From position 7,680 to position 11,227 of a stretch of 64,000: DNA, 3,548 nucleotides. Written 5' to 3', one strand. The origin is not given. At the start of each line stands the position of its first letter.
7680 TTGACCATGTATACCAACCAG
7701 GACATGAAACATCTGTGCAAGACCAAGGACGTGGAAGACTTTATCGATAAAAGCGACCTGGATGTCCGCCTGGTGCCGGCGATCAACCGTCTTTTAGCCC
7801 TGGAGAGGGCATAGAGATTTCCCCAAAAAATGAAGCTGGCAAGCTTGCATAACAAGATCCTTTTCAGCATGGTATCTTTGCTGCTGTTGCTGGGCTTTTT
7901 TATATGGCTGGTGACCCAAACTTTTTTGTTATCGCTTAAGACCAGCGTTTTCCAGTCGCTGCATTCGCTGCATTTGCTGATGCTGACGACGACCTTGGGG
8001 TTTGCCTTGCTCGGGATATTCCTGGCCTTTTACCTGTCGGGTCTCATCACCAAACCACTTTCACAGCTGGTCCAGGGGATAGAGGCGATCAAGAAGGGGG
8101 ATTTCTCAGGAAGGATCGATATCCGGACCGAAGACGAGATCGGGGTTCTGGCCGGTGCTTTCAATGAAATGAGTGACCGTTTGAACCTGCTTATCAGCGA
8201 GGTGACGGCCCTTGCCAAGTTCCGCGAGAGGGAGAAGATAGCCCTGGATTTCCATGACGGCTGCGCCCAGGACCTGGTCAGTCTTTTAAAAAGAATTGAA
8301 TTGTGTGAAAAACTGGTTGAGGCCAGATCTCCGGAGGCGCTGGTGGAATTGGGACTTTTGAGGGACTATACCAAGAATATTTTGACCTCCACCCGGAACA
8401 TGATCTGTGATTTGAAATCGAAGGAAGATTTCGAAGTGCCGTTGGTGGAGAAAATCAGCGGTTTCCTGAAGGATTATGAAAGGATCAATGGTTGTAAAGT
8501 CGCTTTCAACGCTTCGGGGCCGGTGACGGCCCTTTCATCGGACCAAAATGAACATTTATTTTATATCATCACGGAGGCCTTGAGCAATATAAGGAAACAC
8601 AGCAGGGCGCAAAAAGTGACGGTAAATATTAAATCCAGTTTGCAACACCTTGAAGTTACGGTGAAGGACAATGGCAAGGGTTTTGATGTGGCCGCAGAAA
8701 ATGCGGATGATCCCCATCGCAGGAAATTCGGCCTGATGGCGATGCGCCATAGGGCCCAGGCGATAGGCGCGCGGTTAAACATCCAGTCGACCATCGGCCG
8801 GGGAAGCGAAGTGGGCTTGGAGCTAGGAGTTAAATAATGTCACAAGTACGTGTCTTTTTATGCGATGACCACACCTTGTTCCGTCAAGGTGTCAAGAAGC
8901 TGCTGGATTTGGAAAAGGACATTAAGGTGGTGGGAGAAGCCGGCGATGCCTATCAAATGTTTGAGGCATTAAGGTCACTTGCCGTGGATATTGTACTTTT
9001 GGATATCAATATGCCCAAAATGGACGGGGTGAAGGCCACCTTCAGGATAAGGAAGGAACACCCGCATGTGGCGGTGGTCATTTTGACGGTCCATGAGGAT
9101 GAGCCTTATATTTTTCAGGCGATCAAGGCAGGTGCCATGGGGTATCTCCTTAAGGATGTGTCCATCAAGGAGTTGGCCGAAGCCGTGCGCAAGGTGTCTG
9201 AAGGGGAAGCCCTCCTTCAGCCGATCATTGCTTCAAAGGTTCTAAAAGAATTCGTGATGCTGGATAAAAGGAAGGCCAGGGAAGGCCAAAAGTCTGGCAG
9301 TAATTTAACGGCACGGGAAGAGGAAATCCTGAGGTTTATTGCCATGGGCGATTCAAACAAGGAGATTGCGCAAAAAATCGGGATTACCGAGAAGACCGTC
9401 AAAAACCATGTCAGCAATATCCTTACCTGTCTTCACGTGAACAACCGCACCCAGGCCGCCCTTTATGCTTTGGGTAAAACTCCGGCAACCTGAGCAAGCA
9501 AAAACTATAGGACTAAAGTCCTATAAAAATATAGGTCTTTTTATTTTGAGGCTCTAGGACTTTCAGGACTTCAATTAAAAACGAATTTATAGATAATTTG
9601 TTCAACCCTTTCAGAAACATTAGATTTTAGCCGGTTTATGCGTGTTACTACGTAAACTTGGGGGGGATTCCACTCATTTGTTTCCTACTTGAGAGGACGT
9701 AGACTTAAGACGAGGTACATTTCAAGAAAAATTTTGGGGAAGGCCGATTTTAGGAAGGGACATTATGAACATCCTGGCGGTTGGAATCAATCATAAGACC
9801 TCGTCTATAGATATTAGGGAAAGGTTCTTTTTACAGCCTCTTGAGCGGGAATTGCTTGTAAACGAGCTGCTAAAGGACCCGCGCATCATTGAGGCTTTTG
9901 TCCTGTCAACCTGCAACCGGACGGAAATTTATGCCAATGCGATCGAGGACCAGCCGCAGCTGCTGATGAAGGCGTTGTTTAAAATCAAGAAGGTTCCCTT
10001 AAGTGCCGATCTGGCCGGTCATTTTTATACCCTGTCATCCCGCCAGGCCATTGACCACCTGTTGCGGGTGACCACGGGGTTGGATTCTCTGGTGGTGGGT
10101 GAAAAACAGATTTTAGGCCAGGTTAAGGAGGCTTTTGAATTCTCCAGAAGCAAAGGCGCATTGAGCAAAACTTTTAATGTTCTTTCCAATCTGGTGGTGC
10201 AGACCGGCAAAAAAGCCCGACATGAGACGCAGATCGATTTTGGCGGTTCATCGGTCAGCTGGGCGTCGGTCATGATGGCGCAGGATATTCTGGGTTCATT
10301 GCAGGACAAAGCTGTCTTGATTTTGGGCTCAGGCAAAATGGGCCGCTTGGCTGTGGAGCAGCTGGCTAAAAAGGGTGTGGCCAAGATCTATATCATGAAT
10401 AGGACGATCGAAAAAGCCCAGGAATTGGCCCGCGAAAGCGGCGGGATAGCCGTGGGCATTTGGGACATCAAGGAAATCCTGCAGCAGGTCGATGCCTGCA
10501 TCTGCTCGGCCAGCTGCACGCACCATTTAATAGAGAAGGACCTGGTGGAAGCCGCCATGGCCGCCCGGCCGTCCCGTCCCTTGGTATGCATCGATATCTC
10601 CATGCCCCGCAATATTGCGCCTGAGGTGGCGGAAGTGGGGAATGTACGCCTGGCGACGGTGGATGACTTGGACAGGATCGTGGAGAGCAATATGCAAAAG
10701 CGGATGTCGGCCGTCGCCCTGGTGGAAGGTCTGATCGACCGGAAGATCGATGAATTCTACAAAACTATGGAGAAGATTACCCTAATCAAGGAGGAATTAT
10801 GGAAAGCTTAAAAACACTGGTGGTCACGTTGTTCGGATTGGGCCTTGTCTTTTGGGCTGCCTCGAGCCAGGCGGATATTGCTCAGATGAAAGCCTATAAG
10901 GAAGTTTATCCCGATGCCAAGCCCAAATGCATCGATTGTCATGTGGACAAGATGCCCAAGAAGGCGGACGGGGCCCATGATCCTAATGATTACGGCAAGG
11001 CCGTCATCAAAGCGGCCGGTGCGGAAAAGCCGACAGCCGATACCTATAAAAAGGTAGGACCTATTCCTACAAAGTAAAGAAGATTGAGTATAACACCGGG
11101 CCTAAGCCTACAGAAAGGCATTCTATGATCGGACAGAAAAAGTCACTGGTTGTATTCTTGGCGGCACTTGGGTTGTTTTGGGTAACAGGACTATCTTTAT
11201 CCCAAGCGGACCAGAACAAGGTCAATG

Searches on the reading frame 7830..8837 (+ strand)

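Call 28: search_protein_families(library=pfam, proteins=[window:7830-8837:+], max_evalue=0.00001)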
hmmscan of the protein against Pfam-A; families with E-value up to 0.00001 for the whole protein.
window:7830-8837:+ (335 aa): 4 families
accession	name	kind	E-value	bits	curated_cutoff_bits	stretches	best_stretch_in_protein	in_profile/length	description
PF00672.30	HAMP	-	2e-16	60.5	25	1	69-119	2-52/53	HAMP domain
PF02518.31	HATPase_c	-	1e-10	42.5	26.4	1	240-332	3-107/111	Histidine kinase-, DNA gyrase B-, and HSP90-like ATPase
PF07730.19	HisKA_3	-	6.8e-09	36.6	24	1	133-198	1-66/68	Histidine kinase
PF13581.12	HATPase_c_2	-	5.8e-06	26.8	27.4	1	235-307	24-107/127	Histidine kinase-like ATPase domain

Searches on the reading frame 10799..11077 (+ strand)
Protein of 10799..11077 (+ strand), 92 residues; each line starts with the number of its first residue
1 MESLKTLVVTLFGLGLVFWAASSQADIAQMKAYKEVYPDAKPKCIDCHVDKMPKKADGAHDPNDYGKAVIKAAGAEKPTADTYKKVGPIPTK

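Call 3: search_protein_families(library=pfam, proteins=[window:10799-11077:+], max_evalue=0.01)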
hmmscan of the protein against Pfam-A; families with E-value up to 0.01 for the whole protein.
window:10799-11077:+ (92 aa): 0 families

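Call 4: search_protein_families(library=ncbifam, proteins=[window:10799-11077:+], max_evalue=0.01)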
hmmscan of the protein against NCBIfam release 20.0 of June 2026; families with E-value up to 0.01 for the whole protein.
window:10799-11077:+ (92 aa): 1 family
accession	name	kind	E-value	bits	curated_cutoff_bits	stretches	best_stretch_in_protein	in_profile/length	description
NF047727.1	4hemeCytCCctA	equivalog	0.0068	16.5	180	1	5-62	3-57/109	tetraheme c-type cytochrome CctA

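Call 75: search_solved_structures(query=window:10799-11077:+, max_evalue=10)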
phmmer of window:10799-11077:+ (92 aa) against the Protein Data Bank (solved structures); distinct sequences matched with E-value up to 10: 3.
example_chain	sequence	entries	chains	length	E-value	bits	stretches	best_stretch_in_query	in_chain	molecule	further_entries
7on6_A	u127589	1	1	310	0.16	15.5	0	56-91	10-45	SAKe6AE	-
2j7a_C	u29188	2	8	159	3.6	11.2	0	31-50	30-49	CYTOCHROME C QUINOL DEHYDROGENASE NRFH | NAPC/NIRT CYTOCHROME C FAMILY PROTEIN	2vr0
1wad_A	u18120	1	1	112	3.7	11.1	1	33-52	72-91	CYTOCHROME C3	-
